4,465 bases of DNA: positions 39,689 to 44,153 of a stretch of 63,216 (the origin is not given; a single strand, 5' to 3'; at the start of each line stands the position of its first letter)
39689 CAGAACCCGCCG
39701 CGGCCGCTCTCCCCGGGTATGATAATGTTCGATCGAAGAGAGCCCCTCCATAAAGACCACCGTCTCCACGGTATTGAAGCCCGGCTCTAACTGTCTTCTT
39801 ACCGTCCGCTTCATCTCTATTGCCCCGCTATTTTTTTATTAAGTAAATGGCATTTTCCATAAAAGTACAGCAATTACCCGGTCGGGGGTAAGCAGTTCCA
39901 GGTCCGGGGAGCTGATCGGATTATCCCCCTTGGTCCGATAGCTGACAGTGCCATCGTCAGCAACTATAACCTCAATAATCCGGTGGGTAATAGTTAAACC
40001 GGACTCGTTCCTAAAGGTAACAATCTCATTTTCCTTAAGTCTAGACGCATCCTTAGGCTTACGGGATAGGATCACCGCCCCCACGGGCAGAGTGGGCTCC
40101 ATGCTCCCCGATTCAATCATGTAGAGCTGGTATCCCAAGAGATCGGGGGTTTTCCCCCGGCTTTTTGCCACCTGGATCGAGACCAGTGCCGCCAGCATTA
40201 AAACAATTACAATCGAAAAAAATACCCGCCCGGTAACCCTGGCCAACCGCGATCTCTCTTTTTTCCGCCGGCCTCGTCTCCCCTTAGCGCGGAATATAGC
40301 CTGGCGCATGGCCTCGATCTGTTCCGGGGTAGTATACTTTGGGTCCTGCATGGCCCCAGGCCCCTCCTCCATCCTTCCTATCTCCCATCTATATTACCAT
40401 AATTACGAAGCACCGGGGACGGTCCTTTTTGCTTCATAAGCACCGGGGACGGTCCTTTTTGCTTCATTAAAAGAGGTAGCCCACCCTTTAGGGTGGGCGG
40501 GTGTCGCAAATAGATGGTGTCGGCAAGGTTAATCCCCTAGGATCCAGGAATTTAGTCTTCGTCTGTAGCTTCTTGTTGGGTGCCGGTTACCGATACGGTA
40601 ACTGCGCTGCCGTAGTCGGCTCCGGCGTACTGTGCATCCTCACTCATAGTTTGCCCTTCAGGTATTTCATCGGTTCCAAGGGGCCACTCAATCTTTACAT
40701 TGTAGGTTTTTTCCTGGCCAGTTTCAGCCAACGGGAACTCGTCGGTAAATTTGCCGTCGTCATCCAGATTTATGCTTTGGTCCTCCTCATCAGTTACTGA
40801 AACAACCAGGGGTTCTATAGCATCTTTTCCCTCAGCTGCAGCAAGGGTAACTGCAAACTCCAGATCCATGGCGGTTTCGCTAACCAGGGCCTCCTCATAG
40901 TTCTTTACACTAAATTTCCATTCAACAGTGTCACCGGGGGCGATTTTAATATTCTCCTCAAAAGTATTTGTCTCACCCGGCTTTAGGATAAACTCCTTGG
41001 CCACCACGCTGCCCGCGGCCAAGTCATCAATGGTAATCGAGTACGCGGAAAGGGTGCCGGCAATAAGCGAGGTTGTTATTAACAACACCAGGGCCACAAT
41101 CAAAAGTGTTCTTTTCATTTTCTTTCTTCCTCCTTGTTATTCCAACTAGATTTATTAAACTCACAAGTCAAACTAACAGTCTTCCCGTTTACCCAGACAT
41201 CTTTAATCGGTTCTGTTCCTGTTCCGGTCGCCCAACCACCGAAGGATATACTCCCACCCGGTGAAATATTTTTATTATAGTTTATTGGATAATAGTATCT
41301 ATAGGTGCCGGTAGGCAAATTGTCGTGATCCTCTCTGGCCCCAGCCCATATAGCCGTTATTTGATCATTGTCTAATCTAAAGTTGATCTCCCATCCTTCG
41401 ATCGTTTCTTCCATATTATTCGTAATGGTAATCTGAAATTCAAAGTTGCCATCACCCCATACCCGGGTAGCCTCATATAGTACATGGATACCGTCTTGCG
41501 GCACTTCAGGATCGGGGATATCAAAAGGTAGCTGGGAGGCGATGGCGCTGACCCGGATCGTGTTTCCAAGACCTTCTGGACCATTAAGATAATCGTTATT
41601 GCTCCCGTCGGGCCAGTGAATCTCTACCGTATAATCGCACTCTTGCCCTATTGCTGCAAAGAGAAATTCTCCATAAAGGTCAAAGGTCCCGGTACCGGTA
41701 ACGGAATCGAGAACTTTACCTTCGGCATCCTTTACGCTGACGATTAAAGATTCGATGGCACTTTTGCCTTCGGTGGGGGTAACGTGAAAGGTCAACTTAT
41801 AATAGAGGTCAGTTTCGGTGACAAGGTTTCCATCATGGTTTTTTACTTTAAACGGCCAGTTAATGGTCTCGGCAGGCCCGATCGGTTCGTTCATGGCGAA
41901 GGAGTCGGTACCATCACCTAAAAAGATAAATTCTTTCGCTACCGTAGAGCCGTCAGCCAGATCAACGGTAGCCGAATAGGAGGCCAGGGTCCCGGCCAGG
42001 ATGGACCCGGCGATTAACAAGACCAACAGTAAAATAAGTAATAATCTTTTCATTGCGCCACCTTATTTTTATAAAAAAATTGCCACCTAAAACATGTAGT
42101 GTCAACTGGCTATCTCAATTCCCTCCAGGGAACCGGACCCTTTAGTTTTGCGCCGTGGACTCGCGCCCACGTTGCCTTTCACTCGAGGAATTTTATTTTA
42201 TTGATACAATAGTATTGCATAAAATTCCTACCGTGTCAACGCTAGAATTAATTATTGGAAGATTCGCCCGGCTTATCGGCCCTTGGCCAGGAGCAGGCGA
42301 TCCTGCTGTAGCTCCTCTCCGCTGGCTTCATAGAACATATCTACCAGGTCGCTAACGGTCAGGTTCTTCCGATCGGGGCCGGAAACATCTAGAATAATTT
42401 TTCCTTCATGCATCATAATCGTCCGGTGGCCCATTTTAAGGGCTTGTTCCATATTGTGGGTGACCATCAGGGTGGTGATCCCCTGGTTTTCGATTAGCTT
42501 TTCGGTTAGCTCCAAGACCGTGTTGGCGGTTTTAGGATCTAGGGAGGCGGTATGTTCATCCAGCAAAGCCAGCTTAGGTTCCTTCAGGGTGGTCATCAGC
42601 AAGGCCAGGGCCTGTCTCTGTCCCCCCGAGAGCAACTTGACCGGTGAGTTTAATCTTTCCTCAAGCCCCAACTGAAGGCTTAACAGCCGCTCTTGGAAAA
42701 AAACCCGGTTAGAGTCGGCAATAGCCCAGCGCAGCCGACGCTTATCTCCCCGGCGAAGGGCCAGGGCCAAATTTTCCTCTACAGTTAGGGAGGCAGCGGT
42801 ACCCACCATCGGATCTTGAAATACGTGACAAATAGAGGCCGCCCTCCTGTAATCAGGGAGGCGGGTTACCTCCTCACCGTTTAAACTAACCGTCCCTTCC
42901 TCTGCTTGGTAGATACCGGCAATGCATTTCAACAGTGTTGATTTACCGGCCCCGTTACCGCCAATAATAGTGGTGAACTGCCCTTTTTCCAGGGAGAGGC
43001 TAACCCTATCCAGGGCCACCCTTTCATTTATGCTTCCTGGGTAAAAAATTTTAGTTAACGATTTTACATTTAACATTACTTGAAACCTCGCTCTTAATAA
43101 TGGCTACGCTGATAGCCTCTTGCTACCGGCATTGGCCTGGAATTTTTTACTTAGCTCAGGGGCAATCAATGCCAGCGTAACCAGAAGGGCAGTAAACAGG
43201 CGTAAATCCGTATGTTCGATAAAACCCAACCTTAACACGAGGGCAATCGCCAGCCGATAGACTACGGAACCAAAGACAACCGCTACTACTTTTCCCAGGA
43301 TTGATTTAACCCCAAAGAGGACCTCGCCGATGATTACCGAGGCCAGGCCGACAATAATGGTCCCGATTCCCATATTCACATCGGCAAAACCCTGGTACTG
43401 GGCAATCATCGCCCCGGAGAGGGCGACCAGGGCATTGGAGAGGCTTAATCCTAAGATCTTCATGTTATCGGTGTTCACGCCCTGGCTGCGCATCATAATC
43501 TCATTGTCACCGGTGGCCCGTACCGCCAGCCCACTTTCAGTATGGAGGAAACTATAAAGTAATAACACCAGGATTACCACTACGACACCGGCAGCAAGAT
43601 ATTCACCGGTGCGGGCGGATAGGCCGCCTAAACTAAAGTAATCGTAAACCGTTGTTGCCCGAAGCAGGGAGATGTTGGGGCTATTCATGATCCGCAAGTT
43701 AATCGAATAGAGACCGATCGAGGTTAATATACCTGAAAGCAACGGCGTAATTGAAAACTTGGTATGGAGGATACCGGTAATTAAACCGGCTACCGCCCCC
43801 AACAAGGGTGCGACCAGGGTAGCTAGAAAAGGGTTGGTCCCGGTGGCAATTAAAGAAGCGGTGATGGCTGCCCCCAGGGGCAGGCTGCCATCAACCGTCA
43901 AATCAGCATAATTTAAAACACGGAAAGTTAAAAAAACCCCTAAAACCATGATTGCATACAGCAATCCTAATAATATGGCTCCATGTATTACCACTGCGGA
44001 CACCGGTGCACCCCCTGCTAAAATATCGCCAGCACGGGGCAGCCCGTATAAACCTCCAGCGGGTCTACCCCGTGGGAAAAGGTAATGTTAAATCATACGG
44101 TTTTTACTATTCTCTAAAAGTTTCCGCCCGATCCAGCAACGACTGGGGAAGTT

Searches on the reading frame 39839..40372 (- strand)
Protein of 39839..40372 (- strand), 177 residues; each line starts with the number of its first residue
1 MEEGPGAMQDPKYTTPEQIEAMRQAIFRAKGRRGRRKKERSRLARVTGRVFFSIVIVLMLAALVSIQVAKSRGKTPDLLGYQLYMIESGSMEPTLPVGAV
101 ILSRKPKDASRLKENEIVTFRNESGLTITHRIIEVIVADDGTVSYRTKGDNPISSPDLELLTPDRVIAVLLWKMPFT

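Call 3: search_protein_families(library=pfam, proteins=[window:39839-40372:-], max_evalue=1)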
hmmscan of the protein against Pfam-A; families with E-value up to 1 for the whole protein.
window:39839-40372:- (177 aa): 1 family
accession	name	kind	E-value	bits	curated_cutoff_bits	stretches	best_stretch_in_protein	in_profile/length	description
PF10502.14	Peptidase_S26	-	8.1e-05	23.1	22.9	1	81-133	23-78/168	Signal peptidase, peptidase S26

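Call 4: search_protein_families(library=ncbifam, proteins=[window:39839-40372:-], max_evalue=1)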
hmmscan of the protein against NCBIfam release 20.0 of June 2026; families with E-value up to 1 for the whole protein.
window:39839-40372:- (177 aa): 4 families
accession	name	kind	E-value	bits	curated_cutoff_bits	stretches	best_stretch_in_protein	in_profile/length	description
NF046067.1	SigPepSipWBacil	equivalog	1.1e-28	100.1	190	1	48-169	5-124/189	signal peptidase I SipW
TIGR02228.1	sigpep_I_arch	equivalog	3.5e-20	72.5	51.85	1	48-176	4-125/158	signal peptidase I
TIGR02227.1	sigpep_I_bact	equivalog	1.9e-06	27.9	47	1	79-133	18-75/162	signal peptidase I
NF008114.0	PRK10861.1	equivalog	0.033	13.5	277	0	81-105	82-106/324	signal peptidase I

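Call 13: search_solved_structures(query=window:39839-40372:-, max_evalue=1, show_alignments=3)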
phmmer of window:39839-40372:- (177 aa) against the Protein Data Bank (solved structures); distinct sequences matched with E-value up to 1: 9.
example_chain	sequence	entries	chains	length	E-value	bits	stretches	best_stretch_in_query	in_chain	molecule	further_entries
7p2q_A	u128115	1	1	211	1.9e-05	28.2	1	83-152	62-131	Signal peptidase complex catalytic subunit SEC11C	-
7p2p_A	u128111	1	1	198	7.2e-05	26.3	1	83-152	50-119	Signal peptidase complex catalytic subunit SEC11A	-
9rjb_A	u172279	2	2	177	0.00015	25.3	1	83-152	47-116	Signal peptidase complex catalytic subunit SEC11A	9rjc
2cx3_A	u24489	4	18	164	0.099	16.1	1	124-160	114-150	bacterioferritin comigratory protein | Thiol peroxidase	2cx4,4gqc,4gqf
9nlo_A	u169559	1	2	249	0.28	14.6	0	81-105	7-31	Signal peptidase I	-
1t7d_A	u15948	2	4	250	0.51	13.8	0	81-105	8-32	SIGNAL PEPTIDASE I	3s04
1kn9_A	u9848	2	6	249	0.51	13.8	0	81-105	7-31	Signal peptidase I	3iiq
1b12_A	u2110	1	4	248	0.51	13.8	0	81-105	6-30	SIGNAL PEPTIDASE I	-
6b88_A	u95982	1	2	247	0.52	13.8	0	81-105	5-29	Signal peptidase I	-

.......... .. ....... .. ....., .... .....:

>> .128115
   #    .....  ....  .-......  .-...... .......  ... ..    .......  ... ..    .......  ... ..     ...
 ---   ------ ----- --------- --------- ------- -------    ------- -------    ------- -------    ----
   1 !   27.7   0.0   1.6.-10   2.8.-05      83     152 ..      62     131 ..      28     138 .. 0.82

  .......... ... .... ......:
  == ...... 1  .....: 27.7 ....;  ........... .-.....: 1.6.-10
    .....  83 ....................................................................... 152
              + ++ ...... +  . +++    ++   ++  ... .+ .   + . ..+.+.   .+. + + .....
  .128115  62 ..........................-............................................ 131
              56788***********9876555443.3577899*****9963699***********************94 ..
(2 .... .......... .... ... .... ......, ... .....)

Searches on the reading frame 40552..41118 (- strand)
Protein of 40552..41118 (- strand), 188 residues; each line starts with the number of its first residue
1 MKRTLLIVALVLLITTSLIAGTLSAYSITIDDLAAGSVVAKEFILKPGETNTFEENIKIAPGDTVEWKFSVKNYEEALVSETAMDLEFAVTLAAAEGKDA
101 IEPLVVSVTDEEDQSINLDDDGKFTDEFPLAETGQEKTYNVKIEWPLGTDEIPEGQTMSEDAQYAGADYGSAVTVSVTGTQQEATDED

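Call 3: search_protein_families(library=pfam, proteins=[window:40552-41118:-], max_evalue=1)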
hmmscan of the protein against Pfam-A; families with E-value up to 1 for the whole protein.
window:40552-41118:- (188 aa): 2 families
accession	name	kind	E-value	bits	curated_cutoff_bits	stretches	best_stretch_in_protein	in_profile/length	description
PF11614.14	FixG_C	-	0.048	14.3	25.6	1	52-96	64-106/119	IG-like fold at C-terminal of FixG, putative oxidoreductase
PF23619.1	Ig_VWA7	-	0.14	12.9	27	0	167-185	72-90/104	VWA7 Ig-like domain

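Call 4: search_protein_families(library=ncbifam, proteins=[window:40552-41118:-], max_evalue=1)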
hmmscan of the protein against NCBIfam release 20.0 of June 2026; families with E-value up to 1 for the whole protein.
window:40552-41118:- (188 aa): 1 family
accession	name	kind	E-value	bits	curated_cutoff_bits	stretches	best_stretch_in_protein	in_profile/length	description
TIGR03000.1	plancto_dom_1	domain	0.029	14.3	43.1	0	47-69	53-75/75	TIGR03000 domain-containing protein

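Call 38: search_solved_structures(query=A2, max_evalue=10, show_alignments=1)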
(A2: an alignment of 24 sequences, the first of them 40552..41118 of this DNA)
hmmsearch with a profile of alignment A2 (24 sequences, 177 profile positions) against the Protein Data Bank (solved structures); distinct sequences matched with E-value up to 10: 1.
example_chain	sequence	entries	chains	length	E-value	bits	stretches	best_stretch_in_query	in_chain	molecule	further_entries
8s80_A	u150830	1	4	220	0.077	16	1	83-148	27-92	S-layer protein sap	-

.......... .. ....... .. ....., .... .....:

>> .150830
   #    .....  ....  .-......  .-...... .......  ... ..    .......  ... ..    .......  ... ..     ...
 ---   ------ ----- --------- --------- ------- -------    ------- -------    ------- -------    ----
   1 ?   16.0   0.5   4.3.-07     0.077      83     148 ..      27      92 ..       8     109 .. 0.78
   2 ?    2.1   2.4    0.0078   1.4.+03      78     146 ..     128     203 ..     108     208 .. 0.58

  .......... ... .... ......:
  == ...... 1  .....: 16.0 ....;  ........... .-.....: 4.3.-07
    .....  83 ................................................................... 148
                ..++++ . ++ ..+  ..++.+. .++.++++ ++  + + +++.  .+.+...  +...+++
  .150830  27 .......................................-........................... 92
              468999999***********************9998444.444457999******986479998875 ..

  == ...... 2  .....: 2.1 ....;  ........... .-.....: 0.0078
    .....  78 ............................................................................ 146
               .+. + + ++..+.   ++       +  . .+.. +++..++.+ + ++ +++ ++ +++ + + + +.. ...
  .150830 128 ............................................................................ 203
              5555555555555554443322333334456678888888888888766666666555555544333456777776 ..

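Call 39: search_protein_families(library=pfam, alignment_id=A2, max_evalue=1)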
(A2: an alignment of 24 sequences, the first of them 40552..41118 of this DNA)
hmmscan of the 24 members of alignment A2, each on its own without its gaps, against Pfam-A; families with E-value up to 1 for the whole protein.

A. member 1, window:40552-41118:- (188 aa): 2 families
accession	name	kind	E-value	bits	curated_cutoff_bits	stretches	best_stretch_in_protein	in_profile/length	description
PF11614.14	FixG_C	-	0.048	14.3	25.6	1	52-96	64-106/119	IG-like fold at C-terminal of FixG, putative oxidoreductase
PF23619.1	Ig_VWA7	-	0.14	12.9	27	0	167-185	72-90/104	VWA7 Ig-like domain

B. families by the number of members that match (of 24 scanned): 31 families (the first 25 are shown)
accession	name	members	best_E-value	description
PF01835.25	MG2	8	0.017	MG2 domain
PF12389.13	Peptidase_M73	5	2.6e-06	Camelysin metallo-endopeptidase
PF00686.25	CBM_20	3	0.0029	Starch binding domain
PF13860.13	FlgD_ig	3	0.086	FlgD Ig-like domain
PF21834.1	DUF6894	2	0.029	Domain of unknown function (DUF6894)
PF16757.11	Fucosidase_C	2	0.11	Alpha-L-fucosidase C-terminal domain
PF13786.12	DUF4179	2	0.13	Domain of unknown function (DUF4179)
PF23616.1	Ig_GEX2_N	1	0.0086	GEX2 N-terminal Ig-like domain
PF23865.1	DUF7223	1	0.024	Domain of unknown function (DUF7223)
PF14310.12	Fn3-like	1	0.024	Fibronectin type III-like domain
PF03572.23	Peptidase_S41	1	0.033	Peptidase family S41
PF06030.18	WxLIP_PGBD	1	0.037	WxL Interacting Protein, peptidoglycan binding domain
PF18647.6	Fungal_lectin_2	1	0.038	Alpha-galactosyl-binding fungal lectin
PF11589.14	DUF3244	1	0.047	Domain of unknown function (DUF3244)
PF11614.14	FixG_C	1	0.048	IG-like fold at C-terminal of FixG, putative oxidoreductase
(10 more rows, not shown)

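Call 51: find_homologous_proteins(query=window:40552-41118:-, max_evalue=0.00001)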
Query window:40552-41118:- (188 aa): 175 proteins with E <= 0.00001 among 900 candidates; the best 120 are listed.
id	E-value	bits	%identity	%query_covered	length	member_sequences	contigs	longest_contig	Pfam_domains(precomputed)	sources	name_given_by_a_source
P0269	4.8e-112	390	99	100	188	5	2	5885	-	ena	-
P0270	1.1e-105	369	96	100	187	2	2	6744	-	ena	-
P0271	1.6e-60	222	64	97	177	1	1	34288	-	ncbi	-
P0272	5.4e-60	220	63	97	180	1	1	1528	-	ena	-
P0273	1.5e-59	219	63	97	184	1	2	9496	-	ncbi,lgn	-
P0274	2.6e-59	218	58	100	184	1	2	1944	-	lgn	-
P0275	4.0e-59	217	62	96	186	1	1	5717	-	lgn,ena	-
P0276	8.1e-59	216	62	97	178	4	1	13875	-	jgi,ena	-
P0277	8.7e-59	216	62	99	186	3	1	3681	-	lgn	-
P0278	3.7e-58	214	62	99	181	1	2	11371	-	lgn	-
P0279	6.0e-58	213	62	99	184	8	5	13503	-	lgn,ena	-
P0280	9.7e-58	213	62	98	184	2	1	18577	-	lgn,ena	-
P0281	1.1e-57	213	61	98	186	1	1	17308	-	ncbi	-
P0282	2.9e-56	208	56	100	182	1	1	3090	-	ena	-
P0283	3.6e-56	208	56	100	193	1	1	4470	-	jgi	jgi:hypothetical protein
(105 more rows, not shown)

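Call 57: predict_structure(alignment_id=A3)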
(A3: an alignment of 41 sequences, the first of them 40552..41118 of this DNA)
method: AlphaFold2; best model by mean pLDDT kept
length: 188 residues; sequences in the alignment: 41
mean_pLDDT: 81.7   pTM: 0.68
mean pLDDT of the five models: 81.7, 81.7, 77.4, 72.3, 72.1
residues with pLDDT >= 90: 87; 70-90: 65; 50-70: 20; < 50: 16
segments of 3 or more residues with pLDDT < 50: 25-39
pLDDT, mean of each block of 10 residues (from residue 1): 89 82 48 41 80 90 90 82 90 94 93 95 94 91 81 61 82 93 74
secondary structure, 60 per line:
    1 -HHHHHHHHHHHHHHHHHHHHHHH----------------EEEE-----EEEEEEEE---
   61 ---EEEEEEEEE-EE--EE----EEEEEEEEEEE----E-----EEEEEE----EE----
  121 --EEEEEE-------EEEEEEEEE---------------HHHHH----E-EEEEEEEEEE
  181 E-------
elements in order: H2-24 E41-44 E50-57 E64-72 E84-94 E105-110 E123-128 E136-144 H160-164 E171-181

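Call 59: fold_search(model_id=the predicted structure, library=pdb)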
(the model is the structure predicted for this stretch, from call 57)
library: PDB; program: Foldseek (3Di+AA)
matches with E <= 10: 923; with E <= 0.001: 0
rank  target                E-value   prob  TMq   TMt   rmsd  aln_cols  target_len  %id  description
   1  5n2b_A                3.2e-03  1.00  0.35  0.42   6.4       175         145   11  The crystal structure of Burkholderia pseudomallei antigen and type I fimbria protein BPSL1626. (released 2018-01-17)
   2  5azw_B                7.0e-03  0.99  0.24  0.38   7.5       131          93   14  Crystal structure of p24beta1 GOLD domain (released 2016-09-14)
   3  3bfq_G                8.2e-03  0.99  0.34  0.45   7.6       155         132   10  Crystal structure of truncated FimG (FimGt) in complex with the donor strand peptide of FimF (DSF) (released 2008-03-04)
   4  9fy9_F                9.6e-03  0.96  0.32  0.38  13.2       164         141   13  Cryo-EM structure of the type 1 chaperone-usher pilus FimD-tip complex (FimDHGFC) - Conformer 1 (released 2025-06-04)
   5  4dxz                  1.5e-02  0.98  0.31  0.45   6.5       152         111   10  crystal structure of a PliG-Ec mutant, a periplasmic lysozyme inhibitor of g-type lysozyme from Escherichia coli (released 2012-06-20)
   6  6erj_B                2.0e-02  0.96  0.27  0.31   9.5       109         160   10  Self-complemented FimA subunit from Salmonella enterica (released 2019-01-30)
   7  3afg_B                2.5e-02  0.92  0.26  0.11  11.6       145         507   10  Crystal structure of ProN-Tk-SP from Thermococcus kodakaraensis (released 2010-08-04)
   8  6wdt_A                2.5e-02  0.60  0.23  0.17  12.1       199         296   10  Enterovirus D68 in complex with human monoclonal antibody EV68-228 (released 2020-07-15)
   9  9k3m_AA               2.6e-02  0.77  0.30  0.31   8.5       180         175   11  The structure of Microviridae PJNS001 (released 2025-08-13)
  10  7l2z_C                2.7e-02  0.23  0.17  0.08  12.8       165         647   11  Bacterial cellulose synthase BcsB hexamer (released 2021-03-24)
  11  4qxl                  2.9e-02  0.90  0.29  0.41   8.8       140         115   11  Crystal Structure of FLHE (released 2015-01-14)
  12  8a28_A                2.9e-02  0.80  0.26  0.16   9.1       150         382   10  Structure of the astacin zymogen of LAST-MAM from Limulus polyphemus (released 2022-10-19)
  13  2bpa_2                2.9e-02  0.66  0.26  0.27   9.1       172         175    9  ATOMIC STRUCTURE OF SINGLE-STRANDED DNA BACTERIOPHAGE PHIX174 AND ITS FUNCTIONAL IMPLICATIONS (released 1991-12-03)
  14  9b8i                  2.9e-02  0.35  0.19  0.08  12.0       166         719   10  Cryo-EM structure of the E. coli cellulose synthase BcsB-BcsC fusion protein (released 2025-02-19)
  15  5cyl_A                3.0e-02  0.85  0.26  0.15  12.7       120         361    7  Crystal structure of the CupB6 tip adhesin from Pseudomonas aeruginosa (released 2016-10-05)
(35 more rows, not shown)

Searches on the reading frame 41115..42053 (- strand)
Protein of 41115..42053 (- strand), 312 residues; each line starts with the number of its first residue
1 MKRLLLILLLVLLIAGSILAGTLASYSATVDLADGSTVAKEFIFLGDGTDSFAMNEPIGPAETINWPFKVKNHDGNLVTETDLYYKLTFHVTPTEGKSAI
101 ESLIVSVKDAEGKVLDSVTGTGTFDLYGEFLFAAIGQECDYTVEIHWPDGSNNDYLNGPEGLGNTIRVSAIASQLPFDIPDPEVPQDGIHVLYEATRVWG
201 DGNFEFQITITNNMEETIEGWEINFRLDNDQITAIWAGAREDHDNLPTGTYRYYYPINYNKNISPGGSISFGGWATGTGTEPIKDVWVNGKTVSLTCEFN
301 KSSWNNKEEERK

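Call 3: search_protein_families(library=pfam, proteins=[window:41115-42053:-], max_evalue=1)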
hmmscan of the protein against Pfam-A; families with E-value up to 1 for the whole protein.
window:41115-42053:- (312 aa): 6 families
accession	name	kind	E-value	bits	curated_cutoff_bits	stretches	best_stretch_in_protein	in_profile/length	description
PF00553.25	CBM_2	-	2.9e-12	47.2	24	1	191-291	3-99/101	Cellulose binding domain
PF09478.16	CBM49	-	0.011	16.5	23.4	1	198-272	10-76/80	Carbohydrate binding domain CBM49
PF17936.7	Big_6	-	0.036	14.8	27.6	1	69-116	28-75/83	Bacterial Ig domain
PF13585.12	CHU_C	-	0.036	14.6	27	1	229-260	44-75/86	CHU_C Type IX secretion signal domain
PF13860.13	FlgD_ig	-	0.073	13.5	27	0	97-119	19-41/79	FlgD Ig-like domain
PF20625.3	WW_USP8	-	0.11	12.9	23.8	0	248-255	16-23/33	USP8 WW domain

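Call 4: search_protein_families(library=ncbifam, proteins=[window:41115-42053:-], max_evalue=1)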
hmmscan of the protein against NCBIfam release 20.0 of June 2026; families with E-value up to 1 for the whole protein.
window:41115-42053:- (312 aa): 0 families

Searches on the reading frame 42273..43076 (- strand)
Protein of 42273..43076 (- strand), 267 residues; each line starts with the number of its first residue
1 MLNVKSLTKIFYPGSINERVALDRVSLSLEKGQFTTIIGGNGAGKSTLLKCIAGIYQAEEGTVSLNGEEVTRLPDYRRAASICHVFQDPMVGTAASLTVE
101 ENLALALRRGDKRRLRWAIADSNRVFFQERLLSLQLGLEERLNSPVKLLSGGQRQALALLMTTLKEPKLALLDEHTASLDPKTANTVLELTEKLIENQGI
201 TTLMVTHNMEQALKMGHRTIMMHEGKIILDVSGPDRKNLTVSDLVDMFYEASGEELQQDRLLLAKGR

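Call 63: search_protein_families(library=pfam, proteins=[window:42273-43076:-], max_evalue=0.001)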
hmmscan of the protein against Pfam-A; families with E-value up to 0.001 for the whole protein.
window:42273-43076:- (267 aa): 6 families
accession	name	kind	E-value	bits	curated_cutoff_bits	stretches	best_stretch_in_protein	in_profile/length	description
PF00005.33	ABC_tran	-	6.6e-29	101.7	25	1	22-177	1-137/137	ABC transporter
PF13304.12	AAA_21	-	8.4e-10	39.6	27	1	34-56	1-23/304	AAA domain, putative AbiEii toxin, Type IV TA system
PF02463.25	SMC_N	-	3.3e-09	36.9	40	1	32-215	24-207/220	RecF/RecN/SMC N terminal domain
PF09818.15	ABC_ATPase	-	5.6e-07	29.3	23.2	0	27-57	75-105/283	P-loop domain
PF13476.12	AAA_23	-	0.0001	23.5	27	1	29-53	17-40/201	AAA domain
PF13555.12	AAA_29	-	0.0003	20.9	27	1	25-53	15-43/61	P-loop containing region of AAA domain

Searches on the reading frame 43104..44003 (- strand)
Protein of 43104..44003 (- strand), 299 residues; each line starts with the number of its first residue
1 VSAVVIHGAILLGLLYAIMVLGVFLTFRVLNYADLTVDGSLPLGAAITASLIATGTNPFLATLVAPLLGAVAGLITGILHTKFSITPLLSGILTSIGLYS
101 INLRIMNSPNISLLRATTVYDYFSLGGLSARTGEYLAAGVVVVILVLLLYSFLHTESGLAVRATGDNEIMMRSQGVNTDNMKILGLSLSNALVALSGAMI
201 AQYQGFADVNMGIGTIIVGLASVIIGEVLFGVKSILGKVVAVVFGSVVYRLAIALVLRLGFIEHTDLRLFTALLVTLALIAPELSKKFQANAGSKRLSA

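Call 63: search_protein_families(library=pfam, proteins=[window:43104-44003:-], max_evalue=0.001)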
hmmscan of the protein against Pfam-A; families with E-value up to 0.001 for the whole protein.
window:43104-44003:- (299 aa): 1 family
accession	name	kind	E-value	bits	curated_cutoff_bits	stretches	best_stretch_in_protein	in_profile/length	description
PF02653.21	BPD_transp_2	-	3.7e-27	95.6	26.8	1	9-273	5-264/269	Branched-chain amino acid transport system / permease component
